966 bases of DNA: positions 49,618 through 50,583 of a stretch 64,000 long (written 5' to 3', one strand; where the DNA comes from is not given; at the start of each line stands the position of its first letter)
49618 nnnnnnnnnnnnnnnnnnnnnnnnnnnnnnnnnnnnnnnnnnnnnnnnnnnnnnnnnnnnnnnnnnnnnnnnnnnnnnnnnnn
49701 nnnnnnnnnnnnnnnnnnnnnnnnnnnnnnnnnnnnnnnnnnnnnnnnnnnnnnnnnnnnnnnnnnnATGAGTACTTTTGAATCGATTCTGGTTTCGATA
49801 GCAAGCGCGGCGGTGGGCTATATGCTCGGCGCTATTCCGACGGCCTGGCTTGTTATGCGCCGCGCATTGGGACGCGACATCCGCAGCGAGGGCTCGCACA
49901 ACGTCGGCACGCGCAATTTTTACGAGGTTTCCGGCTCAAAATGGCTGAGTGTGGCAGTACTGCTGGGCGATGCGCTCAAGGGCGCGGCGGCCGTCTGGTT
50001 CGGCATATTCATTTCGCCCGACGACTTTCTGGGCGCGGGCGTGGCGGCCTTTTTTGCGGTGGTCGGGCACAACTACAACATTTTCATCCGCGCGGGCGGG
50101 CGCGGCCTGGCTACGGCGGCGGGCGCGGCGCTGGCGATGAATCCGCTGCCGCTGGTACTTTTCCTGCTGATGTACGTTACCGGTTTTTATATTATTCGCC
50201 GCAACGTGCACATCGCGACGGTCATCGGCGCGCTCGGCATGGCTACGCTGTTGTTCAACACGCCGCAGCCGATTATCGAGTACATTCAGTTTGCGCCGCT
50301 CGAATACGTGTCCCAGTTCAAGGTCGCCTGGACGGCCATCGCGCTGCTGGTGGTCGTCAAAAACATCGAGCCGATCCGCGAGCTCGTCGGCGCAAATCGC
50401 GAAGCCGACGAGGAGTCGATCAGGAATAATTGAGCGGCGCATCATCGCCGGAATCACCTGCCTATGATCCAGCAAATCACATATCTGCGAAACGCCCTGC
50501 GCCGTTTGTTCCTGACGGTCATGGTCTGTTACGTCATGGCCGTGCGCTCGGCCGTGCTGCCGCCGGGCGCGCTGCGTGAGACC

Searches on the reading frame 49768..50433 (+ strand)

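Call 49: search_protein_families(library=pfam, proteins=[window:49768-50433:+], max_evalue=0.0001)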
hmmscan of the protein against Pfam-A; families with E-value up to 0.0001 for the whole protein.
window:49768-50433:+ (221 aa): 1 family
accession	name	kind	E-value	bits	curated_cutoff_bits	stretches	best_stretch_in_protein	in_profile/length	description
PF02660.20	G3P_acyltransf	-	1.9e-31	109.8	24.1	1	16-206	1-164/164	Glycerol-3-phosphate acyltransferase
